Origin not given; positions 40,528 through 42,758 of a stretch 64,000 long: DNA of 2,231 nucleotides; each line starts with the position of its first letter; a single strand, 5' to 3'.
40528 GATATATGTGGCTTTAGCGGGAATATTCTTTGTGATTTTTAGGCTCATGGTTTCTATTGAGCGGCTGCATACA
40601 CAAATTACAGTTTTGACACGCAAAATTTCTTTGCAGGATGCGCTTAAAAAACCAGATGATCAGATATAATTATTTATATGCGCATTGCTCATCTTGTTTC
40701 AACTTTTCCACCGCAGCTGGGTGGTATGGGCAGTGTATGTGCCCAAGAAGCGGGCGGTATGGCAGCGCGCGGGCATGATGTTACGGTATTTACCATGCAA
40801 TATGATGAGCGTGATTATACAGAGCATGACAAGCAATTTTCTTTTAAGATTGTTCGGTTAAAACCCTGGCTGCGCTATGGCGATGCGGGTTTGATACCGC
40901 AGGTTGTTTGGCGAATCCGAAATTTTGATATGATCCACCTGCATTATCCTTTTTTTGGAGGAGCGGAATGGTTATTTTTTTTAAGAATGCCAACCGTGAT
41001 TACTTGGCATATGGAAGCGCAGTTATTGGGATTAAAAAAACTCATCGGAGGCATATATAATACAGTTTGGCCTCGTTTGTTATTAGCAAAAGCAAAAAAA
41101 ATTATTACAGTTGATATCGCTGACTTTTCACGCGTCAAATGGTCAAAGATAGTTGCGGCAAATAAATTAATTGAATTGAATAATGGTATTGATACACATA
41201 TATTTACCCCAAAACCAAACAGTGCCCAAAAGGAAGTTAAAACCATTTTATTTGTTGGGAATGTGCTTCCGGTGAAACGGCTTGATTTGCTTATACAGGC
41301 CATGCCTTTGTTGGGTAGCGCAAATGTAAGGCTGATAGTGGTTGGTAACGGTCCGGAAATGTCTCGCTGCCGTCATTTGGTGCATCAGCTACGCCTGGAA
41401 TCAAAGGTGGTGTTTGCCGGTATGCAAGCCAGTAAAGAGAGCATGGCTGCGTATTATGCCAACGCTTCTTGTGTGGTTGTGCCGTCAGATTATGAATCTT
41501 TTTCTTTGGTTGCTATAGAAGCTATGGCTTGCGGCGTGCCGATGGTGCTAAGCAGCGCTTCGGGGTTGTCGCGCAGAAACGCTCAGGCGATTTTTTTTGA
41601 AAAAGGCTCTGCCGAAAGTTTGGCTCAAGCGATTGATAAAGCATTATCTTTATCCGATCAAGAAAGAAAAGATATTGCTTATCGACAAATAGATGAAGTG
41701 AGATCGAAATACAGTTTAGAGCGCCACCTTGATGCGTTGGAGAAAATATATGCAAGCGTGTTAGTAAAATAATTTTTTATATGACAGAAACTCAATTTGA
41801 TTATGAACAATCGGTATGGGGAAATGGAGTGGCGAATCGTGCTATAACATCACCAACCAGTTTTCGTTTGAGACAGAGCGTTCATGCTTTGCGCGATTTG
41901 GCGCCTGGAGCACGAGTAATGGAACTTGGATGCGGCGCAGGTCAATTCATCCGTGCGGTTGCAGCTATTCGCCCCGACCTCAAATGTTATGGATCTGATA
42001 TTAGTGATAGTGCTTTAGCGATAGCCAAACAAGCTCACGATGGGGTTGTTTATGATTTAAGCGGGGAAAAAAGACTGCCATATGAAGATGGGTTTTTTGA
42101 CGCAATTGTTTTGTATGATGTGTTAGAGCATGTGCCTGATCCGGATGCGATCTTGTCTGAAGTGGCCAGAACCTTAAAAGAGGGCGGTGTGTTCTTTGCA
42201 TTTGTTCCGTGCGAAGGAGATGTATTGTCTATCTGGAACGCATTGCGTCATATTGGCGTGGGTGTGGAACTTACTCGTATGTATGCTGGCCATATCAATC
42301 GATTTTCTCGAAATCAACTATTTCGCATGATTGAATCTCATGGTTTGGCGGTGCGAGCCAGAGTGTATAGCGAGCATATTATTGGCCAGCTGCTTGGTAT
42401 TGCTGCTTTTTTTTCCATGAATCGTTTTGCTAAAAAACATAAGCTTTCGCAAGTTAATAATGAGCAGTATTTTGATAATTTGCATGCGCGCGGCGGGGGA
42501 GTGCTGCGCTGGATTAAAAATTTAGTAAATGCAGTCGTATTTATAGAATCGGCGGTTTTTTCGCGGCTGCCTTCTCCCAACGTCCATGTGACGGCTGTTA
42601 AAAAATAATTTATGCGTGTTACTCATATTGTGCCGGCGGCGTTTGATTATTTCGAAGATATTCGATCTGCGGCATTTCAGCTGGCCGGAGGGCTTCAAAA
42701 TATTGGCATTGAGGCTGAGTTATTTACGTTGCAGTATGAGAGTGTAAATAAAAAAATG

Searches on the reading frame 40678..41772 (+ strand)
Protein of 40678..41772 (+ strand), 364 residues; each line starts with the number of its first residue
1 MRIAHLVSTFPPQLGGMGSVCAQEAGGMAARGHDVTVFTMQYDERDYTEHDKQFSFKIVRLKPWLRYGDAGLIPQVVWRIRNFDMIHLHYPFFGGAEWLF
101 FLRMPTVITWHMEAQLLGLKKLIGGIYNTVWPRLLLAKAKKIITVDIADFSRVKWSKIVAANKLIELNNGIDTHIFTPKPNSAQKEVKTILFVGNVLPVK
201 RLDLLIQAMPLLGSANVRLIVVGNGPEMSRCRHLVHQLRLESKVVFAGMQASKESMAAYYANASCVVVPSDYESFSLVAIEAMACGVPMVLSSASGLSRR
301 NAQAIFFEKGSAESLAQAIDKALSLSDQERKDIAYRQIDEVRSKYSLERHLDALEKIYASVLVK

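Call 22: search_protein_families(library=pfam, proteins=[window:40678-41772:+], max_evalue=0.00001)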
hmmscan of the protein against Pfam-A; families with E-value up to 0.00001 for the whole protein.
window:40678-41772:+ (364 aa): 7 families
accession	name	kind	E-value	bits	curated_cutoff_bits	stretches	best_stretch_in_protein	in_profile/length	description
PF00534.26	Glycos_transf_1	-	1.6e-33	116.1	26.4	1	179-334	7-166/172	Glycosyl transferases group 1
PF13692.12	Glyco_trans_1_4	-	7.7e-31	107.7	27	1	188-323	2-140/142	Glycosyl transferases group 1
PF20706.3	GT4-conflict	-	1e-18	67.9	26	1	94-304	105-323/385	Family 4 Glycosyltransferase in conflict systems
PF13439.12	Glyco_transf_4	-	1.2e-17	64.9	28.5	1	15-173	2-168/170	Glycosyltransferase Family 4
PF13579.12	Glyco_trans_4_4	-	5.9e-14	53.2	29.7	1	15-145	1-134/158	Glycosyl transferase 4-like domain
PF13524.12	Glyco_trans_1_2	-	3.3e-07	30.8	25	1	244-354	28-142/144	Glycosyl transferase-like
PF00982.27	Glyco_transf_20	-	4.7e-06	26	32.5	1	244-343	353-457/473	Glycosyltransferase family 20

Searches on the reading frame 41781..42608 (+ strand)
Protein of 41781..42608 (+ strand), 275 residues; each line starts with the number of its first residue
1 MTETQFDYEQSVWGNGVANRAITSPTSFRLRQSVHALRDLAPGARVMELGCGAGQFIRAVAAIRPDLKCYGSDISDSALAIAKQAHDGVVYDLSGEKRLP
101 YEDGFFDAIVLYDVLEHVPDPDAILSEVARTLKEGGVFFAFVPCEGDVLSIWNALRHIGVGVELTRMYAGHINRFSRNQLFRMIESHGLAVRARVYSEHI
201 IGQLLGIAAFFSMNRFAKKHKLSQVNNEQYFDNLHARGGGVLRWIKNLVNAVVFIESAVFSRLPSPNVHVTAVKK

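Call 22: search_protein_families(library=pfam, proteins=[window:41781-42608:+], max_evalue=0.00001)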
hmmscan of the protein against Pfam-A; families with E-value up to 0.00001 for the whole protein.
window:41781-42608:+ (275 aa): 7 families
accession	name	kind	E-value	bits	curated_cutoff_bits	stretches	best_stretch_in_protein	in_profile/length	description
PF13489.12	Methyltransf_23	-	9.7e-22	77.9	27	1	30-192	9-162/164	Methyltransferase domain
PF08241.18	Methyltransf_11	-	9.8e-20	71.4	21.2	1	48-139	2-94/95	Methyltransferase domain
PF08242.18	Methyltransf_12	-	1.6e-16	61.2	30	1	47-138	1-98/98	Methyltransferase domain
PF13649.12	Methyltransf_25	-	1.6e-15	58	27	1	46-136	1-97/97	Methyltransferase domain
PF13847.12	Methyltransf_31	-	2.6e-15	56.8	27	1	42-140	3-109/145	Methyltransferase domain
PF01209.24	Ubie_methyltran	-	3.8e-07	30.1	20.1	1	34-139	39-150/233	ubiE/COQ5 methyltransferase family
PF07021.18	MetW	-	6.9e-07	29.5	21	1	40-134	11-104/193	Methionine biosynthesis protein MetW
